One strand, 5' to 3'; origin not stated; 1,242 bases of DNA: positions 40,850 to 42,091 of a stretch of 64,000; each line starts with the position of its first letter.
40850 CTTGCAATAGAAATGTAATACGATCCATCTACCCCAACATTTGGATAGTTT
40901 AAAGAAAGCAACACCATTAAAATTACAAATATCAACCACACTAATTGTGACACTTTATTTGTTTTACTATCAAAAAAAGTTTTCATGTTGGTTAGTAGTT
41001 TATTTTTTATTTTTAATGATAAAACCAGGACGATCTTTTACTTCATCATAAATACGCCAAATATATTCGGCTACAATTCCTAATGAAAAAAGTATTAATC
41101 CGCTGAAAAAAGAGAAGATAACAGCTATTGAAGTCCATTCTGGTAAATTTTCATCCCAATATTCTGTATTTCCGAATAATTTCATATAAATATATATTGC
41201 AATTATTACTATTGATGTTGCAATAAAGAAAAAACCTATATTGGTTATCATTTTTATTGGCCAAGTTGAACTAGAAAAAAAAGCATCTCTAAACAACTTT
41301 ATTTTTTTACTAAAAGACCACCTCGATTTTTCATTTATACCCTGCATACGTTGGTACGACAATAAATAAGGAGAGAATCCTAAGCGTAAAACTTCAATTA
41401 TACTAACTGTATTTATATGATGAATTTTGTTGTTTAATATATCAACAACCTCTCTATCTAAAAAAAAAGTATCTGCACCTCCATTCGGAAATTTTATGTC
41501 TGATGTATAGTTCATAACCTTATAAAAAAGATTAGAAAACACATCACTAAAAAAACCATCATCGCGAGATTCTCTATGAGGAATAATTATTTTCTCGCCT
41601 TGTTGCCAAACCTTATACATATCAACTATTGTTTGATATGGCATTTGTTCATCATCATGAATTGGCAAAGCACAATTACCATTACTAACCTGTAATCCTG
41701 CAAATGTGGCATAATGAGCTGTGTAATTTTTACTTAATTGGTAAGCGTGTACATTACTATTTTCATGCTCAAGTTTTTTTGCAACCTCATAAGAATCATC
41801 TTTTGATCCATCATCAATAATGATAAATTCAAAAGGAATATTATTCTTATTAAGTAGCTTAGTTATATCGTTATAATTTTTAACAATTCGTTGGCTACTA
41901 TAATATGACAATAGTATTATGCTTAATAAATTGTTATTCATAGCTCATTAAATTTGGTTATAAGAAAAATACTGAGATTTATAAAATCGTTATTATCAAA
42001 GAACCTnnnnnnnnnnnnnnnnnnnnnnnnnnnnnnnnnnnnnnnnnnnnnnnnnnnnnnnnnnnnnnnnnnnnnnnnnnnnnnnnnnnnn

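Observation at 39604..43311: ArnB/ArnC/ArnT-like (Gtr-like) trio embedded in a Wzx/Wzy locus: predicted undecaprenyl-phosphate-linked amino-sugar decoration on the periplasmic face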

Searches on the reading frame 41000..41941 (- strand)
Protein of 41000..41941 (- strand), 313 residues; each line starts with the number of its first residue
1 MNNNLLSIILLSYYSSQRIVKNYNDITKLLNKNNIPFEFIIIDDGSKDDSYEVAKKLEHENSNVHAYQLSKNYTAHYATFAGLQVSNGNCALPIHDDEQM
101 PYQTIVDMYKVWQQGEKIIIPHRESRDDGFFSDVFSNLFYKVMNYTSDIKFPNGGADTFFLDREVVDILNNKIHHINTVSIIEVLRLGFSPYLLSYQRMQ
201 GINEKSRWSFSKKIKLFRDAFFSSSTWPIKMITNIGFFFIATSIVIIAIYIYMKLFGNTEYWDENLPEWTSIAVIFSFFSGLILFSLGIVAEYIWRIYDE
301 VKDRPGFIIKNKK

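Call 4: search_protein_families(library=pfam, proteins=[window:41000-41941:-], max_evalue=0.01)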
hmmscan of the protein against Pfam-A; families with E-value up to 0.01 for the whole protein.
window:41000-41941:- (313 aa): 1 family
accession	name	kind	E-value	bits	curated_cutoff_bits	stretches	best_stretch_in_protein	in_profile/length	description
PF00535.33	Glycos_transf_2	-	8.8e-16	58.7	23.3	1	9-164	3-162/168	Glycosyl transferase family 2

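Call 5: search_protein_families(library=ncbifam, proteins=[window:41000-41941:-], max_evalue=0.01)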
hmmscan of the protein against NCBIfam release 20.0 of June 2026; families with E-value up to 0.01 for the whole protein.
window:41000-41941:- (313 aa): 11 families
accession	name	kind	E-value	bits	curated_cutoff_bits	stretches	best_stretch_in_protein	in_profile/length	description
NF047588.1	GlcsyltransPgfSStrep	equivalog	2.3e-42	145.3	500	1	6-311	3-304/308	glycosyltransferase PgfS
NF007986.1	PRK10714.1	equivalog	3.9e-26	91.8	529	1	12-310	14-309/316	undecaprenyl-phosphate 4-deoxy-4-formamido-L-arabinose transferase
NF007482.0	PRK10073.1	equivalog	2.3e-08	33.4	423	1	3-108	5-109/334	glycosyltransferase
NF047683.1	TeichurnBiosyTuaG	equivalog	1.4e-07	31.4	400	1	3-91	5-90/252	teichuronic acid biosynthesis protein TuaG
TIGR03937.1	PgaC_IcaA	equivalog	6.4e-07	28.7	422.3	1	4-110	45-148/407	poly-beta-1,6-N-acetyl-D-glucosamine synthase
TIGR04009.1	wcaE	equivalog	1.3e-06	27.9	369.2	1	5-94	2-89/248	colanic acid biosynthesis glycosyltransferase WcaE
NF038302.1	EPS_HpsE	equivalog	8e-05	21.7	300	1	6-110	3-109/307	hormogonium polysaccharide biosynthesis glycosyltransferase HpsE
NF050050.1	ProtGlycPglI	equivalog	0.00017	21.1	500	1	6-135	4-131/306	GalNAc(5)-diNAcBac-PP-undecaprenol beta-1,3-glucosyltransferase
NF041875.1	EPS_EpsD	equivalog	0.00017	21.1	370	1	36-116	30-108/325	exopolysaccharide biosynthesis glycosyltransferase EpsD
TIGR04283.1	glyco_like_mftF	equivalog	0.00027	20.6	182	1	6-165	1-147/221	TIGR04283 family arsenosugar biosynthesis glycosyltransferase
NF053739.1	GlytfEpsEBac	equivalog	0.005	15.9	450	1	11-64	7-59/265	glycosyltransferase EpsE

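Call 8: search_solved_structures(query=window:41000-41941:-, max_evalue=0.001, show_alignments=2)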
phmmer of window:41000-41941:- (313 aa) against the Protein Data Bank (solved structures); distinct sequences matched with E-value up to 0.001: 8.
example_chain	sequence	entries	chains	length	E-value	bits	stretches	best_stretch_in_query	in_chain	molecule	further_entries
5ekp_C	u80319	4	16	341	1.5e-33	119.5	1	6-310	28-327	Uncharacterized glycosyltransferase sll0501 | Glycosyltransferase sll0501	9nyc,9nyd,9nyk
9nye_A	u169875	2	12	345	1.6e-33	119.5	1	6-310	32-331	Glycosyltransferase sll0501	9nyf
5eke_A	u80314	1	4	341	2e-33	119.1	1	6-310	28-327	Uncharacterized glycosyltransferase sll0501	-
9hwj_A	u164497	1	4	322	6.9e-22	81.2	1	26-310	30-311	Undecaprenyl-phosphate 4-deoxy-4-formamido-L-arabinose transferase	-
9bhc_C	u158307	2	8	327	5.4e-19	71.7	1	27-310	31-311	Undecaprenyl-phosphate 4-deoxy-4-formamido-L-arabinose transferase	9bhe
8vxh_A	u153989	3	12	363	7.5e-19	71.2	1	27-310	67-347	Undecaprenyl-phosphate 4-deoxy-4-formamido-L-arabinose transferase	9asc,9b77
8vh7_A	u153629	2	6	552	4.2e-07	32.6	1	3-94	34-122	Heparosan synthase B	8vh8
8viw_A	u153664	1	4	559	4.3e-07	32.6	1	3-94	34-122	Heparosan synthase B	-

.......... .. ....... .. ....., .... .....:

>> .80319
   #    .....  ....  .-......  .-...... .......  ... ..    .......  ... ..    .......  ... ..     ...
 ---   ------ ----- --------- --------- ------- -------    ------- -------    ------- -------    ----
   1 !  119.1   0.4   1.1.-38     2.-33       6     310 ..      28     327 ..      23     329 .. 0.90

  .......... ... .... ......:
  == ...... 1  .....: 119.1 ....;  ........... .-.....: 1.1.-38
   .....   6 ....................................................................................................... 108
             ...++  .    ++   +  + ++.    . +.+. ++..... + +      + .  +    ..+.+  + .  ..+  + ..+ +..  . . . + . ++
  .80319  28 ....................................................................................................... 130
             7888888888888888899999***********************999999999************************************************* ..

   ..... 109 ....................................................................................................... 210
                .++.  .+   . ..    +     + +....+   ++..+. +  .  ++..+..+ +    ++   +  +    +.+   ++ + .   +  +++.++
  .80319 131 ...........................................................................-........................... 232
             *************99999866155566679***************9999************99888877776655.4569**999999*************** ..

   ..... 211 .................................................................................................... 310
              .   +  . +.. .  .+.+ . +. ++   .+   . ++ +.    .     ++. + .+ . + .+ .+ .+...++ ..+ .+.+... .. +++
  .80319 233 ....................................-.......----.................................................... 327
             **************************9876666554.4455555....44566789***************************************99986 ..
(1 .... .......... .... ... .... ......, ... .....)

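Call 12: find_encoding_contigs(protein=window:41000-41941:-, flank=10000, max_places=6)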
Protein window:41000-41941:- (313 aa): 3 contigs read that carry it; 2 places shown.
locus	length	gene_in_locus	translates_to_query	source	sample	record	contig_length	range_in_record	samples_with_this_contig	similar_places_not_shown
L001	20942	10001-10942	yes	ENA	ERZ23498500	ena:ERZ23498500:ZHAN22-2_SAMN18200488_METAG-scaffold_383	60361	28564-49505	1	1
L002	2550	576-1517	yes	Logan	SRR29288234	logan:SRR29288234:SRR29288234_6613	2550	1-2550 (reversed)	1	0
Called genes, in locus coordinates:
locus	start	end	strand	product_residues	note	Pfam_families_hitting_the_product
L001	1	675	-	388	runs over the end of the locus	PF19577:DcaP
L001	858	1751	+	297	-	PF00892:EamA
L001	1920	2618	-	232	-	PF00072:Response_reg, PF04397:LytTR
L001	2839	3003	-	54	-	-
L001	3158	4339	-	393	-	PF00108:Thiolase_N, PF02803:Thiolase_C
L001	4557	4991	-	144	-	PF00334:NDK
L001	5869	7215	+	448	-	PF03721:UDPG_MGDP_dh_N, PF00984:UDPG_MGDP_dh, PF03720:UDPG_MGDP_dh_C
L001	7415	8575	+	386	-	PF01071:GARS_A (weak), PF02222:ATP-grasp, PF02655:ATP-grasp_3, PF02786:CPSase_L_D2, PF07478:Dala_Dala_lig_C, PF13535:ATP-grasp_4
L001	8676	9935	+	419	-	PF01041:DegT_DnrJ_EryC1, PF00155:Aminotran_1_2 (weak), PF01212:Beta_elim_lyase (weak), PF00266:Aminotran_5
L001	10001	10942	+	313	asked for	PF00535:Glycos_transf_2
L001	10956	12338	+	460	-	-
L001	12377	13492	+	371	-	PF00155:Aminotran_1_2 (weak), PF01041:DegT_DnrJ_EryC1, PF01212:Beta_elim_lyase (weak)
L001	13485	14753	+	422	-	PF02655:ATP-grasp_3, PF13535:ATP-grasp_4 (faint), PF15632:ATPgrasp_Ter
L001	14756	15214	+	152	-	PF00583:Acetyltransf_1, PF13673:Acetyltransf_10, PF13508:Acetyltransf_7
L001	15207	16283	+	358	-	PF00266:Aminotran_5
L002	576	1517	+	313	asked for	PF00535:Glycos_transf_2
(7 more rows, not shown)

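Call 13: find_homologous_proteins(query=window:41000-41941:-, max_evalue=1e-20)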
Query window:41000-41941:- (313 aa): 1081 proteins with E <= 1e-20 among 2341 candidates; the best 120 are listed.
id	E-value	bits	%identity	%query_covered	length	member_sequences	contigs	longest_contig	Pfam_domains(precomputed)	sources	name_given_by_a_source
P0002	3.2e-207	705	100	100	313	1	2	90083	PF00535.33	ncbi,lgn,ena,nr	ncbi:MAG: glycosyltransferase [Ichthyobacteriaceae bacterium]|nr:glycosyltransferase [Ichthyobacteri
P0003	3.5e-137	475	65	98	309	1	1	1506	PF00535.33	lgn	-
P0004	3.6e-137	475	65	98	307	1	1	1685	PF00535.33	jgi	jgi:dolichol-phosphate mannosyltransferase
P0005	5.8e-137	474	64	98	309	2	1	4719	PF00535.33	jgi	jgi:dolichol-phosphate mannosyltransferase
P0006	1.9e-136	472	64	98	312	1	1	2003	PF00535.33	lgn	-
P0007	3.4e-136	472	64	99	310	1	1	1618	PF00535.33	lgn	-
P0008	6.8e-136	471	67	98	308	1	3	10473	PF00535.33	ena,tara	tara:strand:+ start:27 stop:953 length:927 start_codon:yes stop_codon:yes gene_type:complete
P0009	6.9e-136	471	66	98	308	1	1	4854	PF00535.33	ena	-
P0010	7.6e-136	470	67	98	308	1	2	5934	PF00535.33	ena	-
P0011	1.1e-135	470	64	98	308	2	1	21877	PF00535.33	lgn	-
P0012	1.1e-135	470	65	98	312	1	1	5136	PF00535.33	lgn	-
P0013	1.4e-135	469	66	98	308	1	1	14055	PF00535.33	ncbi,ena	-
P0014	1.5e-135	469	65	98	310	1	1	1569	PF00535.33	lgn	-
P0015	2.0e-135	469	64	98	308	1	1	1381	PF00535.33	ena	-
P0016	2.1e-135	469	63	98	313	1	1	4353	PF00535.33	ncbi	-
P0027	1.5e-134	466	66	98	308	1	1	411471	PF00535.33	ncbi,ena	-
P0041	2.3e-133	462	64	98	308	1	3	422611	PF00535.33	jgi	jgi:dolichol-phosphate mannosyltransferase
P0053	2.6e-132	459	62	99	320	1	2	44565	PF00535.33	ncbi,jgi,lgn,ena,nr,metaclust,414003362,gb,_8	ncbi:MAG TPA: hypothetical protein DCG75_17485 [Bacteroidales bacterium]|nr:hypothetical protein [Ba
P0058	8.2e-132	457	63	98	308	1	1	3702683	PF00535.33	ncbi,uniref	ncbi:glycosyltransferase [Salinimicrobium sp. 3283s]|uniref:glycosyltransferase n=1 Tax=Salinimicrob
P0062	1.6e-131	456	63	98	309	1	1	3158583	PF00535.33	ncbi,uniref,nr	ncbi:glycosyltransferase [Gramella sp. MAR_2010_147]|uniref:glycosyltransferase n=1 Tax=Gramella sp.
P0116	1.6e-127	443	61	99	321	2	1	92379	PF00535.33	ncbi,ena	-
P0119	2.2e-127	443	63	99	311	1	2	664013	PF00535.33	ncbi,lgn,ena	-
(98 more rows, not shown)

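Call 15: find_encoding_contigs(protein=P0058, flank=8000, max_places=2)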
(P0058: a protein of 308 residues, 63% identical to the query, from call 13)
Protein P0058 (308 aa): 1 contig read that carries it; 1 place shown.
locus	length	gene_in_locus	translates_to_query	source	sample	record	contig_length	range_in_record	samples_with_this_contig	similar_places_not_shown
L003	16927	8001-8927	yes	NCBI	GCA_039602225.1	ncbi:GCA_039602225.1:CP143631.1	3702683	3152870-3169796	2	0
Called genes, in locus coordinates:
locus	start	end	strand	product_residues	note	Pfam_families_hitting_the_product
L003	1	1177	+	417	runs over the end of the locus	PF00009:GTP_EFTU, PF01926:MMR_HSR1 (faint), PF22594:GTP-eEF1A_C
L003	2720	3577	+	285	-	-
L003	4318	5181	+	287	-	PF00483:NTP_transferase, PF12804:NTP_transf_3 (weak)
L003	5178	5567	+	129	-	PF05523:FdtA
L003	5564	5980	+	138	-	PF05523:FdtA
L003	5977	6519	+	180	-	PF25084:LbH_EIF2B (weak), PF25087:GMPPB_C (faint), PF25247:LbH_GLGC (faint), PF00132:Hexapep, PF14602:Hexapep_2 (weak)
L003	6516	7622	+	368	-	PF00266:Aminotran_5, PF01041:DegT_DnrJ_EryC1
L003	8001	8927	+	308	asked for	PF00535:Glycos_transf_2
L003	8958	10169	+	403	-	-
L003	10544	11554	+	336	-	PF00106:adh_short (weak), PF01073:3Beta_HSD, PF01370:Epimerase, PF02719:Polysacc_synt_2, PF04321:RmlD_sub_bind, PF07993:NAD_binding_4, PF13460:NAD_binding_10, PF16363:GDP_Man_Dehyd, +2 more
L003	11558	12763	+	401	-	PF00155:Aminotran_1_2, PF01041:DegT_DnrJ_EryC1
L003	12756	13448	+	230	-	PF02348:CTP_transf_3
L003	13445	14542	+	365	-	PF04230:PS_pyruv_trans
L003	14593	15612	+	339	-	PF13302:Acetyltransf_3 (weak), PF13420:Acetyltransf_4, PF00583:Acetyltransf_1, PF13302:Acetyltransf_3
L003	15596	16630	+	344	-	PF03102:NeuB, PF08666:SAF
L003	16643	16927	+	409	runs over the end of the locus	-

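Call 16: find_encoding_contigs(protein=P0062, flank=8000, max_places=2)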
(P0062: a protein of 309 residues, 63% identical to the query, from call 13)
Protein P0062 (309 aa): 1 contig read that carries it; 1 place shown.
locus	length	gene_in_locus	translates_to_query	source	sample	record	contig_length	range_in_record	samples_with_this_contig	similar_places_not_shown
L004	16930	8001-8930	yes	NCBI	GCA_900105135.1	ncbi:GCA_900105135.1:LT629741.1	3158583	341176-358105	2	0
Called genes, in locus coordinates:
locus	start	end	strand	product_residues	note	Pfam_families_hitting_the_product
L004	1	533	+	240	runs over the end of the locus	PF00583:Acetyltransf_1, PF13673:Acetyltransf_10 (weak), PF13508:Acetyltransf_7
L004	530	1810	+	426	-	PF03446:NAD_binding_2 (faint), PF03721:UDPG_MGDP_dh_N, PF00984:UDPG_MGDP_dh, PF03720:UDPG_MGDP_dh_C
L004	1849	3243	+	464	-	PF03721:UDPG_MGDP_dh_N, PF00984:UDPG_MGDP_dh, PF03720:UDPG_MGDP_dh_C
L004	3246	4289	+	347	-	PF00106:adh_short (faint), PF01073:3Beta_HSD, PF01370:Epimerase, PF02719:Polysacc_synt_2, PF04321:RmlD_sub_bind, PF07993:NAD_binding_4, PF16363:GDP_Man_Dehyd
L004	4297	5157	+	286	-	PF00483:NTP_transferase, PF12804:NTP_transf_3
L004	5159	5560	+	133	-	PF05523:FdtA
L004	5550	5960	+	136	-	PF05523:FdtA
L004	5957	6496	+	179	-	PF25084:LbH_EIF2B (weak), PF25087:GMPPB_C (faint), PF14602:Hexapep_2 (faint), PF00132:Hexapep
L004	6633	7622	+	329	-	PF01041:DegT_DnrJ_EryC1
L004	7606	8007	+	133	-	PF04138:GtrA_DPMS_TM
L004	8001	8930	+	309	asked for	PF00535:Glycos_transf_2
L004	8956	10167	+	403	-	-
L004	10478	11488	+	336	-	PF00106:adh_short (weak), PF01073:3Beta_HSD, PF01370:Epimerase, PF02719:Polysacc_synt_2, PF04321:RmlD_sub_bind, PF07993:NAD_binding_4 (weak), PF13460:NAD_binding_10, PF16363:GDP_Man_Dehyd, +1 more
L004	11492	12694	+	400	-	PF00155:Aminotran_1_2, PF01041:DegT_DnrJ_EryC1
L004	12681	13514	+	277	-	PF00248:Aldo_ket_red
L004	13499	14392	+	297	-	PF01408:GFO_IDH_MocA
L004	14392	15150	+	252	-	PF00106:adh_short, PF01370:Epimerase, PF16363:GDP_Man_Dehyd (weak), PF13561:adh_short_C2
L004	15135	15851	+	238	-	PF02348:CTP_transf_3, PF12804:NTP_transf_3 (weak)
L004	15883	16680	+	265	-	PF00106:adh_short, PF01370:Epimerase, PF08659:KR, PF01073:3Beta_HSD (faint), PF13561:adh_short_C2, PF16363:GDP_Man_Dehyd (weak)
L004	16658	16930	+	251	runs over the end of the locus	PF02348:CTP_transf_3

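Call 17: find_encoding_contigs(protein=P0027, flank=8000, max_places=2)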
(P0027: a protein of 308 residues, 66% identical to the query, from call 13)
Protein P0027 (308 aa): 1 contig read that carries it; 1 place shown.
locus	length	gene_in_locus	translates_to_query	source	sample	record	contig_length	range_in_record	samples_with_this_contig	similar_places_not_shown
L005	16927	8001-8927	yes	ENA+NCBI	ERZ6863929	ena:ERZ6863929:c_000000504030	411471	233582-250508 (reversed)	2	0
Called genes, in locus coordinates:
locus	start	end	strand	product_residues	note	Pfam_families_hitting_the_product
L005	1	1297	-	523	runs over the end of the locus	-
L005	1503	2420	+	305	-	PF00535:Glycos_transf_2, PF10111:Glyco_tranf_2_2, PF13641:Glyco_tranf_2_3 (weak)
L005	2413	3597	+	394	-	PF02655:ATP-grasp_3, PF07478:Dala_Dala_lig_C (weak), PF02786:CPSase_L_D2 (faint), PF13535:ATP-grasp_4, PF18603:LAL_C2 (weak)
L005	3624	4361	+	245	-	PF00891:Methyltransf_2 (weak), PF01209:Ubie_methyltran (weak), PF05401:NodS, PF13489:Methyltransf_23, PF13649:Methyltransf_25, PF13847:Methyltransf_31, PF08241:Methyltransf_11, PF08242:Methyltransf_12, +2 more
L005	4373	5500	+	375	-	PF01041:DegT_DnrJ_EryC1, PF00155:Aminotran_1_2, PF00266:Aminotran_5 (weak)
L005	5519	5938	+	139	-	PF05523:FdtA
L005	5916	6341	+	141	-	PF05523:FdtA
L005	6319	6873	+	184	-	PF25087:GMPPB_C (faint), PF25084:LbH_EIF2B, PF00132:Hexapep, PF14602:Hexapep_2 (faint), PF00132:Hexapep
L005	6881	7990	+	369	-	PF00155:Aminotran_1_2 (weak), PF01041:DegT_DnrJ_EryC1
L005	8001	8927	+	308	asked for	PF00535:Glycos_transf_2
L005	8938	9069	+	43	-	-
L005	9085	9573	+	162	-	-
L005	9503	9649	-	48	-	-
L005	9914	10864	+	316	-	-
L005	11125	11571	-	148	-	-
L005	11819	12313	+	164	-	PF00583:Acetyltransf_1, PF13673:Acetyltransf_10 (weak), PF13508:Acetyltransf_7, PF08445:FR47 (faint)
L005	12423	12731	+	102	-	PF00216:Bac_DNA_binding, PF18291:HU-HIG (weak)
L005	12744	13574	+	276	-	PF13424:TPR_12 (faint), PF14561:TPR_20 (faint), PF13176:TPR_7 (faint), PF24575:TPR_Slam (weak), PF07719:TPR_2 (weak), PF21033:RMD1-3 (weak), PF13432:TPR_16, PF14559:TPR_19, +10 more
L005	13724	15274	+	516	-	PF10150:RNase_E_G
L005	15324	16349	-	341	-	PF06144:DNA_pol3_delta, PF21694:DNA_pol3_delta_C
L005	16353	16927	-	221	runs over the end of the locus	-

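Call 62: find_encoding_contigs(protein=P0041, flank=7000, max_places=1)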
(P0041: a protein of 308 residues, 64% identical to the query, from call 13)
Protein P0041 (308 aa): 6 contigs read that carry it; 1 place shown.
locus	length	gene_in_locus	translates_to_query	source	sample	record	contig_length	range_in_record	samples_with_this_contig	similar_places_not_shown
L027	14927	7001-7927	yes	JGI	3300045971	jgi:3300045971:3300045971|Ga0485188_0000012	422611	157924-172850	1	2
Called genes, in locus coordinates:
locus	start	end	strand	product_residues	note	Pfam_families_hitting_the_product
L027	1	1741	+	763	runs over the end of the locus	PF02706:Wzz (weak), PF13807:GNVR (weak), PF01656:CbiA (weak), PF10609:ParA (weak), PF13614:AAA_31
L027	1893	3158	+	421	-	PF03062:MBOAT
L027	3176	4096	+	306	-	-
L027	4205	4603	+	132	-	PF05523:FdtA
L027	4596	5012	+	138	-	PF05523:FdtA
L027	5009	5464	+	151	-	-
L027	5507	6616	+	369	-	PF00266:Aminotran_5 (weak), PF01041:DegT_DnrJ_EryC1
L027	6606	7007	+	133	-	-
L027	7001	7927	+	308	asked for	PF00535:Glycos_transf_2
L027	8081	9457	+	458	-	-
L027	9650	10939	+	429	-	-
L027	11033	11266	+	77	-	-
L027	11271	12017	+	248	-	PF23441:SDR (weak), PF00106:adh_short, PF08659:KR, PF13561:adh_short_C2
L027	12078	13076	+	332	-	PF00195:Chal_sti_synt_N (weak), PF08545:ACP_syn_III, PF08541:ACP_syn_III_C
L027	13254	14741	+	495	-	PF01943:Polysacc_synt, PF13440:Polysacc_synt_3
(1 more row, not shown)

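Call 63: find_encoding_contigs(protein=P0119, flank=7000, max_places=1)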
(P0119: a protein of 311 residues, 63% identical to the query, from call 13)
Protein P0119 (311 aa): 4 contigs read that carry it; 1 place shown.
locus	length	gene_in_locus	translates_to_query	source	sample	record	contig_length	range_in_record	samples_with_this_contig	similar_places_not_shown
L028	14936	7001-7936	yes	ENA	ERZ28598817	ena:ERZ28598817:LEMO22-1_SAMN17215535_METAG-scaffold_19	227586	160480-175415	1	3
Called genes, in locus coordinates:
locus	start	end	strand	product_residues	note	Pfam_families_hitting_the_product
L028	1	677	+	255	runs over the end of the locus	PF22435:MRM3-like_sub_bind, PF00588:SpoU_methylase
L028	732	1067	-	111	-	-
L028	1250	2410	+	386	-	-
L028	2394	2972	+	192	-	-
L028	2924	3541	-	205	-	PF01812:5-FTHF_cyc-lig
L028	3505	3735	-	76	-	PF13459:Fer4_15, PF13370:Fer4_13, PF12838:Fer4_7 (weak)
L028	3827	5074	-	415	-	PF01136:Peptidase_U32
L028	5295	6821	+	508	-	PF00089:Trypsin, PF13365:Trypsin_2, PF17820:PDZ_6 (faint), PF00595:PDZ, PF13180:PDZ_2, PF12812:PDZ_1 (faint)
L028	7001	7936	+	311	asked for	PF00535:Glycos_transf_2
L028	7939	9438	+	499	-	-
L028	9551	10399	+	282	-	PF01061:ABC2_membrane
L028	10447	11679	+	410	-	PF00005:ABC_tran, PF14524:Wzt_C (weak)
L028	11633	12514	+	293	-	PF05050:Methyltransf_21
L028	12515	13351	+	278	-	PF13712:Glyco_tranf_2_5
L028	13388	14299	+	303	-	PF00535:Glycos_transf_2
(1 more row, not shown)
